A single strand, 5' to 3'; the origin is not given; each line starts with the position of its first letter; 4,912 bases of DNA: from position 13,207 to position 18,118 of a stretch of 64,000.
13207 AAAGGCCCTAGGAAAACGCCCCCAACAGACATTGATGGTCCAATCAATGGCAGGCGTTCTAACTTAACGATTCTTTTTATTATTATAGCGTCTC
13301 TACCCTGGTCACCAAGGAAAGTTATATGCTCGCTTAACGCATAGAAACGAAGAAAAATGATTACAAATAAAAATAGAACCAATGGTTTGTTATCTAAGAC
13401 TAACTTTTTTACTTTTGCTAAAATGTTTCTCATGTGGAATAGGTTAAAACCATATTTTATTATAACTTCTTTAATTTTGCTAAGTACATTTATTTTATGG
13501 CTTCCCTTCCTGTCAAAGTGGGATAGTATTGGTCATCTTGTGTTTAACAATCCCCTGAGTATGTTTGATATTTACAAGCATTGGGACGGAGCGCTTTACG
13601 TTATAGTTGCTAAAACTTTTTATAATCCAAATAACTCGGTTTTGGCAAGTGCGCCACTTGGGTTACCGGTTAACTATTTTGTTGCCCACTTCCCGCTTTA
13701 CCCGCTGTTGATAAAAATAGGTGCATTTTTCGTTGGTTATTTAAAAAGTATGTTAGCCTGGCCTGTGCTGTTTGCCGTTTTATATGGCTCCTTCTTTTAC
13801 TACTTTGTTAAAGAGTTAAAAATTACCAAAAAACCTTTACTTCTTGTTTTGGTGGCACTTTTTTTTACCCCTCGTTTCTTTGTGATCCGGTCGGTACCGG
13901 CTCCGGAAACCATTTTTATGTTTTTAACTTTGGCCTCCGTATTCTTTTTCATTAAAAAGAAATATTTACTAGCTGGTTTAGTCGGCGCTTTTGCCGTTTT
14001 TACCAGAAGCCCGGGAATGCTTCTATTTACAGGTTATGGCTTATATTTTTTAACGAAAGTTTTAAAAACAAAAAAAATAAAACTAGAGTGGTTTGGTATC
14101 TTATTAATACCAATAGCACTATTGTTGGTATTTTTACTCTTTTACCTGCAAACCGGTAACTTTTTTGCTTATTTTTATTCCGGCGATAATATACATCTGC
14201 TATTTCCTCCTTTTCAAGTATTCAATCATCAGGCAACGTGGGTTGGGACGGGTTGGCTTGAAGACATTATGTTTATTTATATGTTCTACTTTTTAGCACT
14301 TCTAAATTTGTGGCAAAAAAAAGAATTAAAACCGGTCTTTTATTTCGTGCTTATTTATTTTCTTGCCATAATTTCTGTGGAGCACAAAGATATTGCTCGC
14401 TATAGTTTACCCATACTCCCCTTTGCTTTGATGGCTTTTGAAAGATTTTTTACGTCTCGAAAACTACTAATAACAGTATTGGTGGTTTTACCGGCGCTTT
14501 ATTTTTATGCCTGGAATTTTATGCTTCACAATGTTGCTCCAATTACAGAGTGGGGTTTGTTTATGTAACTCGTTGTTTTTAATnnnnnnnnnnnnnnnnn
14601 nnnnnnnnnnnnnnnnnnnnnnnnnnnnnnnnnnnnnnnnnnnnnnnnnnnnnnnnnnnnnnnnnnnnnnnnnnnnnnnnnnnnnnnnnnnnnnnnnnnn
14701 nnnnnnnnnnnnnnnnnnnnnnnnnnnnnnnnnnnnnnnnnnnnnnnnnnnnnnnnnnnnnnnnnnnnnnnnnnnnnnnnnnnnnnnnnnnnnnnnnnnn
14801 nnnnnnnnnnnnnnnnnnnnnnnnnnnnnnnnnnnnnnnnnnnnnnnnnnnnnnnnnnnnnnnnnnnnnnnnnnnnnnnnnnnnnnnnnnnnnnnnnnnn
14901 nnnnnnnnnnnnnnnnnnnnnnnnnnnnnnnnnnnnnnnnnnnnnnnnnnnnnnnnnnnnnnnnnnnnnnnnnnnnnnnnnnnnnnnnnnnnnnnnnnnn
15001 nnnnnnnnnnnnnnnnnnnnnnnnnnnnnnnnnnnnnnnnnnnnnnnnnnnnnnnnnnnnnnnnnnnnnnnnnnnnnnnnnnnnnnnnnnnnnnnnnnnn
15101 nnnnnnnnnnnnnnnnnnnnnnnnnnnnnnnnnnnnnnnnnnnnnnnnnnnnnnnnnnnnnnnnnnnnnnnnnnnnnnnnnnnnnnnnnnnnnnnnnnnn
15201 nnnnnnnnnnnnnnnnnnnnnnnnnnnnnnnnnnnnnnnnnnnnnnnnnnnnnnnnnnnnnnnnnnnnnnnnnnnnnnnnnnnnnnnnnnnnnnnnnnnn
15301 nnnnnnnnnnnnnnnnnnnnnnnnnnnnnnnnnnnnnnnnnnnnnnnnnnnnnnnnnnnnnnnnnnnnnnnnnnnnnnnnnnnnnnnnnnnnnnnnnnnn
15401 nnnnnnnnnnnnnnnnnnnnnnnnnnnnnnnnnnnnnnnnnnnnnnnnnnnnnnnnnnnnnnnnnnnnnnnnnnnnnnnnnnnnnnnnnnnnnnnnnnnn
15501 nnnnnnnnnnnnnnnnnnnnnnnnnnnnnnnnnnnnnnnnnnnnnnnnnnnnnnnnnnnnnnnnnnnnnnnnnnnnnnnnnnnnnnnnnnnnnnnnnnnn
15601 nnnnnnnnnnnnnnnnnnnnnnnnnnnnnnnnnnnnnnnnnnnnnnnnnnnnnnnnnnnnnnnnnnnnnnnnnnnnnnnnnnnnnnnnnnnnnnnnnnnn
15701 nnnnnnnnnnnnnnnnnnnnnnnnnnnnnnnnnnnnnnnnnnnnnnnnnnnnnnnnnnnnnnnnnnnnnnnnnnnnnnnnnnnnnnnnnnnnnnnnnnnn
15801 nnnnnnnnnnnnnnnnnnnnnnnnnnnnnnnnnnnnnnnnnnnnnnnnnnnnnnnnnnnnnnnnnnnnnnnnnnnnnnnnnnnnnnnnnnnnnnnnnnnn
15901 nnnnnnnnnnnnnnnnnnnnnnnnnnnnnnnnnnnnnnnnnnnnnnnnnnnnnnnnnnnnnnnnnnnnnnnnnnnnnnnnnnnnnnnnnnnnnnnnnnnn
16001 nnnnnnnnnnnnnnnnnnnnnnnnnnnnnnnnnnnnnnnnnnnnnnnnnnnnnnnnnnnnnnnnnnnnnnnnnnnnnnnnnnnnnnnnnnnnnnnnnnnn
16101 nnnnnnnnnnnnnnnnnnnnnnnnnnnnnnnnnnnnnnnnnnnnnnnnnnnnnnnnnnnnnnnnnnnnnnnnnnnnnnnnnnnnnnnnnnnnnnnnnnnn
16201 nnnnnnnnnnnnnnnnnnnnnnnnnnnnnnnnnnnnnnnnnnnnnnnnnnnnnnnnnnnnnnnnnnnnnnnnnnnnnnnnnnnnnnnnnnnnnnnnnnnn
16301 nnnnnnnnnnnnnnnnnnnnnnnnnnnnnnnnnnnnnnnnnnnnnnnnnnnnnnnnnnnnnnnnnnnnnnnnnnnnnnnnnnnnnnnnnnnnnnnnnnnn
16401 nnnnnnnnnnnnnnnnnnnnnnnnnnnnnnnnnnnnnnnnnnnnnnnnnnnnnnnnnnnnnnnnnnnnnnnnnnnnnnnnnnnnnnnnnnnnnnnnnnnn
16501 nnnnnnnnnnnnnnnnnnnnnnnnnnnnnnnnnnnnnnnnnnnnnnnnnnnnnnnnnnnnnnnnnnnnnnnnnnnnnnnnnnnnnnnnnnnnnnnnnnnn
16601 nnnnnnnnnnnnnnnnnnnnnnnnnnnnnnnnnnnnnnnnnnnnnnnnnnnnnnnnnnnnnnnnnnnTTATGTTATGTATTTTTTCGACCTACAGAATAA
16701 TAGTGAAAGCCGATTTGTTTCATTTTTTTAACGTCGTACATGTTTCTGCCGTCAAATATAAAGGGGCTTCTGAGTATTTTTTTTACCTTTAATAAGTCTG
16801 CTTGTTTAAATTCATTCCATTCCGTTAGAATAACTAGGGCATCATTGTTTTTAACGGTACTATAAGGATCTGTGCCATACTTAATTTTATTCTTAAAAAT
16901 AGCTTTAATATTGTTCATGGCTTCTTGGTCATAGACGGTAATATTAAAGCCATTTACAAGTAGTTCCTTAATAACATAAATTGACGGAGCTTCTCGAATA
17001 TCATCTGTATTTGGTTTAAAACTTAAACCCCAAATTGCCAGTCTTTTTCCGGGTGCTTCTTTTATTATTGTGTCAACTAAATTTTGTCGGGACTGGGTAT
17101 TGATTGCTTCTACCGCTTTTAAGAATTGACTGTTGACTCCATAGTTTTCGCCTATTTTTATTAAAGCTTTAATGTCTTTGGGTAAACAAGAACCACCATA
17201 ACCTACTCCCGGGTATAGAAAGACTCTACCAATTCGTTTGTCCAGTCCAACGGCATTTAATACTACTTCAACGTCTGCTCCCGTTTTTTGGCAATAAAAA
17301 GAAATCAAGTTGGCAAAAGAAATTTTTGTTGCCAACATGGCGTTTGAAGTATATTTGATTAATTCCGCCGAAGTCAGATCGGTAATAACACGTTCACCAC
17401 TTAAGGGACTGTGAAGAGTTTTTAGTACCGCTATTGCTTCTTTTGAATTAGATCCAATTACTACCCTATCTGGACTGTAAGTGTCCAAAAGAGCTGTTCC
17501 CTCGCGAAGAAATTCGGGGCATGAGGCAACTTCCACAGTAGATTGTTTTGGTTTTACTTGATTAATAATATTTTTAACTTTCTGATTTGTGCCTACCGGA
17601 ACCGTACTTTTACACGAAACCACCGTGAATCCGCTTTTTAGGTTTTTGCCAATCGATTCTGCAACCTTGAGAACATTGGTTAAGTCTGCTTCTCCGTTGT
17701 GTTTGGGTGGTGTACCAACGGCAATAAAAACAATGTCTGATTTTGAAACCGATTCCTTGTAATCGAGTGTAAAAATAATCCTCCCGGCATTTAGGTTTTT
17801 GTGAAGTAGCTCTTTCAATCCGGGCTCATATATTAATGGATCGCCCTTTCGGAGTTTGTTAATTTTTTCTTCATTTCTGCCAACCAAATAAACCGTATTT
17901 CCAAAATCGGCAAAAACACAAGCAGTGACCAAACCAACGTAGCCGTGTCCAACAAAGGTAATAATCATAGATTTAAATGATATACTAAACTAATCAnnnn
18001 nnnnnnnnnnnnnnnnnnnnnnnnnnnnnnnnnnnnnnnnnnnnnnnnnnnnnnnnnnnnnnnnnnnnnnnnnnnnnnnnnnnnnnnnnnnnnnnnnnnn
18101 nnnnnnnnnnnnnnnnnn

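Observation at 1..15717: Eight GT-C membrane glycosyltransferase paralogs interleaved with polyprenyl-phosphate-sugar synthases and a flippase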

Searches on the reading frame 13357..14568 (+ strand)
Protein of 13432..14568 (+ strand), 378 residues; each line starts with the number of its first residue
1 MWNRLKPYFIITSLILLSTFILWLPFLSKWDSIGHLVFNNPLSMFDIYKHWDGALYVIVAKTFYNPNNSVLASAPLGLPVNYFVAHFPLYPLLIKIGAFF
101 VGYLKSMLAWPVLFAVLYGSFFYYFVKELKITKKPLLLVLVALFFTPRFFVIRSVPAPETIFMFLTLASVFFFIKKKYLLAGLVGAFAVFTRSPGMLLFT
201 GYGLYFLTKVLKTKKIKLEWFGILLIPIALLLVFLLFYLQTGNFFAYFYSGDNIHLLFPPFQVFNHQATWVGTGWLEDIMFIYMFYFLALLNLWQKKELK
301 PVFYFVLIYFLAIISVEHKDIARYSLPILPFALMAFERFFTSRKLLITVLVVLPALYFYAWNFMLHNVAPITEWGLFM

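Call 10: search_protein_families(library=pfam, proteins=[window:13432-14568:+], max_evalue=0.01)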
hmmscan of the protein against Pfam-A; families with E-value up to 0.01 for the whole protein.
window:13432-14568:+ (378 aa): 0 families

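Call 15: search_protein_families(library=ncbifam, proteins=[window:13432-14568:+], max_evalue=1)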
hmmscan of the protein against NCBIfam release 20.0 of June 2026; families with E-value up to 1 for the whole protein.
window:13432-14568:+ (378 aa): 2 families
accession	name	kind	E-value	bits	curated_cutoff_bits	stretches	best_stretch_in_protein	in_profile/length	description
NF046093.1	AZOBR_p60025_fam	subfamily_domain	3.8e-06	26.3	150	1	43-228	54-231/232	AZOBR_p60025 family cell surface glycopolymer formation protein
TIGR02595.1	PEP_CTERM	domain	0.038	14.8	16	1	155-177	1-22/24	PEP-CTERM sorting domain-containing protein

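Call 18: search_protein_families(library=pfam, proteins=[window:13432-14568:+, window:13357-14568:+], max_evalue=10)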
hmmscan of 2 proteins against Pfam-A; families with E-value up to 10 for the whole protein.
window:13432-14568:+ (378 aa): 0 families

window:13357-14568:+ (403 aa): 0 families

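Call 22: find_homologous_proteins(query=window:13432-14568:+, max_evalue=0.001)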
Query window:13432-14568:+ (378 aa): 488 proteins with E <= 0.001 among 8000 candidates; the best 120 are listed.
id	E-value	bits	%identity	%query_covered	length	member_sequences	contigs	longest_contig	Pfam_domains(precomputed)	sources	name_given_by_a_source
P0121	7.9e-231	784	100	96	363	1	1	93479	-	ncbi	-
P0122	4.6e-217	739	93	96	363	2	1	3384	-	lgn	-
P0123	1.6e-163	563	69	100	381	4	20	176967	-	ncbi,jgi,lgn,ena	-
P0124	1.0e-159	550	67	100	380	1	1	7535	-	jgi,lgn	-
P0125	1.2e-159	550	66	100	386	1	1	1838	-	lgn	-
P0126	1.3e-158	547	66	100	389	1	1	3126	-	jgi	-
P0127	1.9e-157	543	64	100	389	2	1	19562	-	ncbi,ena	-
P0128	7.5e-154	531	65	100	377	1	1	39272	-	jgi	-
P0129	7.2e-153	528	63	100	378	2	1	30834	-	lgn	-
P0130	2.0e-152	526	64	100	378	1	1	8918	-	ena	-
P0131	9.1e-151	521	63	99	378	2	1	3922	-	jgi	jgi:Gpi18-like mannosyltransferase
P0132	3.8e-150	519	63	98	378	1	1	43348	-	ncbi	-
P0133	8.2e-150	518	63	100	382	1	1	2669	-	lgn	-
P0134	1.3e-146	507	62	100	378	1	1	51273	-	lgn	-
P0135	3.4e-145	502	61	96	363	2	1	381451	-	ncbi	-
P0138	9.9e-140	484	58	99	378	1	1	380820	-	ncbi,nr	ncbi:MAG: glycosyltransferase family 39 protein [Candidatus Roizmanbacteria bacterium]|nr:glycosyltr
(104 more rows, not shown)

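Call 27: search_solved_structures(query=A2, max_evalue=10)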
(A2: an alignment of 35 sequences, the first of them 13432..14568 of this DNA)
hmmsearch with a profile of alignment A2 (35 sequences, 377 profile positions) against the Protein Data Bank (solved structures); distinct sequences matched with E-value up to 10: 3.
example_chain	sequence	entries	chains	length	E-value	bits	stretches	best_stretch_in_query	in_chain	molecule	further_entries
23gx_B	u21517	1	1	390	6.9e-05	25.4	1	100-209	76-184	GPI mannosyltransferase 1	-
23gf_B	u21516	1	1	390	0.00018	24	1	101-209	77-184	GPI mannosyltransferase 1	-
9wno_A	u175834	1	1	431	0.8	12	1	107-354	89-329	GPI mannosyltransferase 1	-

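Call 37: predict_structure(alignment_id=A2)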
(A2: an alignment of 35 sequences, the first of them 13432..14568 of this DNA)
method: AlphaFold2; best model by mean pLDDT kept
length: 378 residues; sequences in the alignment: 35
mean_pLDDT: 90.4   pTM: 0.91
mean pLDDT of the five models: 90.4, 90.3, 89.3, 87.7, 87.1
residues with pLDDT >= 90: 251; 70-90: 111; 50-70: 11; < 50: 5
segments of 3 or more residues with pLDDT < 50: 271-274
pLDDT, mean of each block of 10 residues (from residue 1): 91 97 96 88 92 91 89 83 91 97 95 98 98 96 86 90 98 98 98 96 98 96 98 95 89 73 69 53 90 94 96 82 88 96 93 90 85 81
secondary structure, 60 per line:
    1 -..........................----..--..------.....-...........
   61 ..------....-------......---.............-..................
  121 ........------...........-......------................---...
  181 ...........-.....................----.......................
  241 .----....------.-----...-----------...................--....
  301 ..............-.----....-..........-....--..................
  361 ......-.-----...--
elements in order: H2-27 H44-48 H51-62 H69-72 H80-85 H89-101 H103-128 H135-145 H147-152 H159-174 H178-191 H193-213 H218-241 H246-249 H276-294 H297-314 H321-324 H326-335 H337-340 H343-366

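Call 41: fold_search(model_id=the predicted structure, library=pdb)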
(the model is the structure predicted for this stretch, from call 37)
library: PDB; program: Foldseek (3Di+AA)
matches with E <= 10: 120; with E <= 0.001: 1
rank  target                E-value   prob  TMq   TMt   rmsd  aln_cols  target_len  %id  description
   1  7oci_F                8.8e-04  1.00  0.50  0.32  12.4       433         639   14  Cryo-EM structure of yeast Ost6p containing oligosaccharyltransferase complex (released 2022-02-16)
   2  6ezn_F                1.3e-03  1.00  0.52  0.33  12.1       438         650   15  Cryo-EM structure of the yeast oligosaccharyltransferase (OST) complex (released 2018-01-17)
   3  5ezm                  1.9e-03  1.00  0.54  0.40   6.7       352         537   12  Crystal Structure of ArnT from Cupriavidus metallidurans in the apo state (released 2016-02-17)
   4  8age_A                1.9e-03  1.00  0.52  0.33  12.1       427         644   14  Structure of yeast oligosaccharylransferase complex with acceptor peptide bound (released 2022-12-07)
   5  6snh_X                2.2e-03  1.00  0.51  0.42  10.8       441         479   13  Cryo-EM structure of yeast ALG6 in complex with 6AG9 Fab and Dol25-P-Glc (released 2020-03-11)
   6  5gmy_A                2.5e-03  1.00  0.53  0.27  11.3       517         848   12  Crystal structure of the Archaeoglobus fulgidus oligosaccharyltransferase (O29867_ARCFU) tethered with an acceptor pep (released 2017-02-01)
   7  5f15                  3.5e-03  1.00  0.56  0.41   6.7       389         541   12  Crystal Structure of ArnT from Cupriavidus metallidurans bound to Undecaprenyl phosphate (released 2016-02-17)
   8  9s6u_A                4.2e-03  1.00  0.50  0.37   8.9       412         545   13  Ternary cryo-EM structure of human ALG9 with Dol25-PP-GlcNAc2Man8, Dol25-P-Man and Fab (released 2026-03-18)
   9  6ftg_5                4.6e-03  1.00  0.53  0.34  10.8       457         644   11  Subtomogram average of OST-containing ribosome-translocon complexes from canine rough microsomal membranes (released 2018-03-21)
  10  8imx_U                5.0e-03  1.00  0.51  0.46  14.0       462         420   13  Cryo-EM structure of GPI-T with a chimeric GPI-anchored protein (released 2023-08-16)
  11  6c26_A                5.4e-03  1.00  0.54  0.34  12.5       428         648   14  The Cryo-EM structure of a eukaryotic oligosaccharyl transferase complex (released 2018-01-31)
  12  8b6l_I                6.1e-03  1.00  0.54  0.33  10.4       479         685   11  Subtomogram average of the human Sec61-TRAP-OSTA-translocon (released 2022-12-07)
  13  8agb_A                7.0e-03  1.00  0.53  0.34  11.9       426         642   14  Structure of yeast oligosaccharylransferase complex with lipid-linked oligosaccharide bound (released 2022-12-07)
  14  9s6s_A                7.0e-03  1.00  0.49  0.37   8.9       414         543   14  Ternary cryo-EM structure of human ALG9 with Dol25-PP-GlcNAc2Man6, Dol25-P-Man and Fab (released 2026-03-18)
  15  8agc_A                8.6e-03  1.00  0.49  0.30  12.9       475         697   12  Structure of yeast oligosaccharylransferase complex with lipid-linked oligosaccharide and non-acceptor peptide bound (released 2022-12-07)
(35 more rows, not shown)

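Call 72: find_encoding_contigs(protein=P0123, flank=10000, max_places=1)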
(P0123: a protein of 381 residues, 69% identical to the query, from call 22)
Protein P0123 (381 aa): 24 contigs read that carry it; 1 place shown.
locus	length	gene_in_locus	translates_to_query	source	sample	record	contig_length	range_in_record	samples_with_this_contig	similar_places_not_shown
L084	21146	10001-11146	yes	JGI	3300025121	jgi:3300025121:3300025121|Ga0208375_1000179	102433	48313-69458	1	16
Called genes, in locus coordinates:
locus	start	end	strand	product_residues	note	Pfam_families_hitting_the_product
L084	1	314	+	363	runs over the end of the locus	PF26314:MptA_B_family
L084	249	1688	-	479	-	PF01943:Polysacc_synt, PF13440:Polysacc_synt_3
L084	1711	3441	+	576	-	PF10131:PTPS_related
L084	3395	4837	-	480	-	-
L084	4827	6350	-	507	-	PF13231:PMT_2 (weak)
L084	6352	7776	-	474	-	PF02366:PMT (weak)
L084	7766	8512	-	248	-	PF00535:Glycos_transf_2, PF10111:Glyco_tranf_2_2 (weak)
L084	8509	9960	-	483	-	-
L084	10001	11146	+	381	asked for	-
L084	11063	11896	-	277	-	-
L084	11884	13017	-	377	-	PF00535:Glycos_transf_2, PF04138:GtrA_DPMS_TM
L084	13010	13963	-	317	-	PF01073:3Beta_HSD, PF01370:Epimerase, PF04321:RmlD_sub_bind (weak), PF07993:NAD_binding_4 (weak), PF16363:GDP_Man_Dehyd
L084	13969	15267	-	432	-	PF01210:NAD_Gly3P_dh_N (weak), PF03446:NAD_binding_2 (faint), PF03721:UDPG_MGDP_dh_N, PF00984:UDPG_MGDP_dh, PF03720:UDPG_MGDP_dh_C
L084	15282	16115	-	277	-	PF01370:Epimerase, PF04321:RmlD_sub_bind, PF01073:3Beta_HSD (weak), PF16363:GDP_Man_Dehyd, PF02719:Polysacc_synt_2 (weak), PF07993:NAD_binding_4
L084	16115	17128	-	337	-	PF01073:3Beta_HSD, PF01370:Epimerase, PF02719:Polysacc_synt_2, PF04321:RmlD_sub_bind, PF07993:NAD_binding_4, PF13460:NAD_binding_10 (weak), PF16363:GDP_Man_Dehyd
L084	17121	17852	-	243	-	PF00483:NTP_transferase, PF12804:NTP_transf_3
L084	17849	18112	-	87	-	-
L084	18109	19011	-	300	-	PF00188:CAP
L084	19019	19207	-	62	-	PF04892:VanZ-LLP1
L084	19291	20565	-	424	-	PF00932:LTD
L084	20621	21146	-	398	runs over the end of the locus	PF01551:Peptidase_M23 (weak)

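Call 73: find_encoding_contigs(protein=P0138, flank=10000, max_places=1)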
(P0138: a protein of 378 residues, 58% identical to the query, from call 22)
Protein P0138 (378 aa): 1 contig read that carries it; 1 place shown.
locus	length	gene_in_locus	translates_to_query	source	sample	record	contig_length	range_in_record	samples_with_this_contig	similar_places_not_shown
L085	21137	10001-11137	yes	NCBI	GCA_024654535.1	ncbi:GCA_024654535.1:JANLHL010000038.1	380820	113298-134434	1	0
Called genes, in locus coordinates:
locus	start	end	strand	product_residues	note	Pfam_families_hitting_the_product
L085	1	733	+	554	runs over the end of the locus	-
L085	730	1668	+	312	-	PF00535:Glycos_transf_2, PF10111:Glyco_tranf_2_2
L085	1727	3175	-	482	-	PF01943:Polysacc_synt, PF13440:Polysacc_synt_3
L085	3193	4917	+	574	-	-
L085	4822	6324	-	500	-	PF13231:PMT_2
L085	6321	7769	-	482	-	-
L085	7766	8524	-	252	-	PF00535:Glycos_transf_2, PF10111:Glyco_tranf_2_2 (weak)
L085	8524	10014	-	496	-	-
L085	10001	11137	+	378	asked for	-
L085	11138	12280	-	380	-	PF00535:Glycos_transf_2, PF04138:GtrA_DPMS_TM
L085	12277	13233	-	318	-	PF01073:3Beta_HSD, PF01370:Epimerase, PF02719:Polysacc_synt_2, PF04321:RmlD_sub_bind, PF07993:NAD_binding_4, PF13460:NAD_binding_10, PF16363:GDP_Man_Dehyd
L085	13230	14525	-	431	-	PF01210:NAD_Gly3P_dh_N (weak), PF03446:NAD_binding_2 (faint), PF03721:UDPG_MGDP_dh_N, PF03807:F420_oxidored (faint), PF00984:UDPG_MGDP_dh, PF03720:UDPG_MGDP_dh_C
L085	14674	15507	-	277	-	PF01073:3Beta_HSD, PF01370:Epimerase, PF04321:RmlD_sub_bind, PF16363:GDP_Man_Dehyd, PF02719:Polysacc_synt_2, PF07993:NAD_binding_4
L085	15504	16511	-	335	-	PF01073:3Beta_HSD, PF01370:Epimerase, PF02719:Polysacc_synt_2, PF04321:RmlD_sub_bind, PF07993:NAD_binding_4, PF16363:GDP_Man_Dehyd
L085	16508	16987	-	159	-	PF00908:dTDP_sugar_isom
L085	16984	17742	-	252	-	PF00483:NTP_transferase, PF12804:NTP_transf_3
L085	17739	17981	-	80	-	-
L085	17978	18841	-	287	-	PF00188:CAP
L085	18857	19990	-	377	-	PF00932:LTD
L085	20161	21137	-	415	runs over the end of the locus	PF13529:Peptidase_C39_2 (weak)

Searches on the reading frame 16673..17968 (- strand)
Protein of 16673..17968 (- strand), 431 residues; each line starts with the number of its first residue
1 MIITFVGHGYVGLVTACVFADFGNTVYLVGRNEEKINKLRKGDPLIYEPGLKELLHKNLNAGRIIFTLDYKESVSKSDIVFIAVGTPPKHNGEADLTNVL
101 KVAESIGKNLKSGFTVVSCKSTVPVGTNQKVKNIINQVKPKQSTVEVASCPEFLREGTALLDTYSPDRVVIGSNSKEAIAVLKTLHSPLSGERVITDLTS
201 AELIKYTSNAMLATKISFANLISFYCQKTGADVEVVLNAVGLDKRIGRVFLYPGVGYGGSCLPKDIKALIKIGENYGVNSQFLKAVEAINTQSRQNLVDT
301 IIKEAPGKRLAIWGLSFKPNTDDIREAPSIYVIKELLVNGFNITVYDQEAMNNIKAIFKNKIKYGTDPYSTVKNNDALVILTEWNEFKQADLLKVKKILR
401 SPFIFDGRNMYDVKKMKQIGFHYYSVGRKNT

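Call 10: search_protein_families(library=pfam, proteins=[window:16673-17968:-], max_evalue=0.01)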
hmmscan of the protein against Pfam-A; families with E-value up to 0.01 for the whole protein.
window:16673-17968:- (431 aa): 10 families
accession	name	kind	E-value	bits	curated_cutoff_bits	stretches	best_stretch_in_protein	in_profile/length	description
PF03721.20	UDPG_MGDP_dh_N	-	1.8e-58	197.7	27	1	1-184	1-186/187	UDP-glucose/GDP-mannose dehydrogenase family, NAD binding domain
PF00984.24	UDPG_MGDP_dh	-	1.2e-34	118.7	25.4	1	200-291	2-93/94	UDP-glucose/GDP-mannose dehydrogenase family, central domain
PF03720.21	UDPG_MGDP_dh_C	-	2.8e-32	111.6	30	1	311-412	1-102/103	UDP-glucose/GDP-mannose dehydrogenase family, UDP binding domain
PF01210.29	NAD_Gly3P_dh_N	-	2.4e-06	28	23.1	1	3-156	2-139/158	NAD-dependent glycerol-3-phosphate dehydrogenase N-terminus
PF03807.23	F420_oxidored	-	0.00066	20.7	21.6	0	3-85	2-68/94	NADP oxidoreductase coenzyme F420-dependent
PF03446.21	NAD_binding_2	-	0.00069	20.1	21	0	3-129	2-102/161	NAD binding domain of 6-phosphogluconate dehydrogenase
PF02558.23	ApbA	-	0.0018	18.4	22.2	1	3-86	1-76/150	Ketopantoate reductase PanE/ApbA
PF02737.24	3HCDH_N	-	0.0034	17.8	22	1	3-81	2-83/180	3-hydroxyacyl-CoA dehydrogenase, NAD binding domain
PF00070.33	Pyr_redox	-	0.004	18.1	22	1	4-34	3-33/82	Pyridine nucleotide-disulphide oxidoreductase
PF07992.20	Pyr_redox_2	-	0.007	16.3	26.1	0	4-36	146-178/291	Pyridine nucleotide-disulphide oxidoreductase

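Call 53: search_protein_families(library=ncbifam, proteins=[window:16673-17968:-], max_evalue=0.00001)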
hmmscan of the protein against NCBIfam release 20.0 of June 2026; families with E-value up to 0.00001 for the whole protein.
window:16673-17968:- (431 aa): 8 families
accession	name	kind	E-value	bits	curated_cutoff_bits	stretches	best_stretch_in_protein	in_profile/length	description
NF047673.2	TeichurnBiosyTuaD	equivalog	1e-141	473.1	700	1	3-429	4-432/439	UDP-glucose 6-dehydrogenase TuaD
TIGR03026.1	NDP-sugDHase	subfamily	6.7e-128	427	189.8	1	1-409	1-413/413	nucleotide sugar dehydrogenase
NF041297.1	UDPGDh_AglM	equivalog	2.7e-96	323.1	670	1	1-414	1-420/429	UDP-glucose 6-dehydrogenase AglM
NF008286.0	PRK11064.1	equivalog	1.5e-46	158.8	459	1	3-397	6-409/420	UDP-N-acetyl-D-mannosamine dehydrogenase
NF040825.1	UDPMaNacDH_Arch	equivalog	3.5e-46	157.9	750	1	2-429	2-416/418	UDP-N-acetyl-D-mannosamine dehydrogenase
NF011631.0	PRK15057.1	equivalog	5.2e-36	124.6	757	1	1-363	1-350/388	UDP-glucose 6-dehydrogenase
NF011729.0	PRK15182.1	equivalog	1.8e-15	56.7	592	1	3-394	9-398/425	Vi polysaccharide biosynthesis UDP-N-acetylglucosamine C-6 dehydrogenase TviB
NF000942.0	PRK00094.1-4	subfamily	1.7e-06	27.5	257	1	3-182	5-165/334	NAD(P)H-dependent glycerol-3-phosphate dehydrogenase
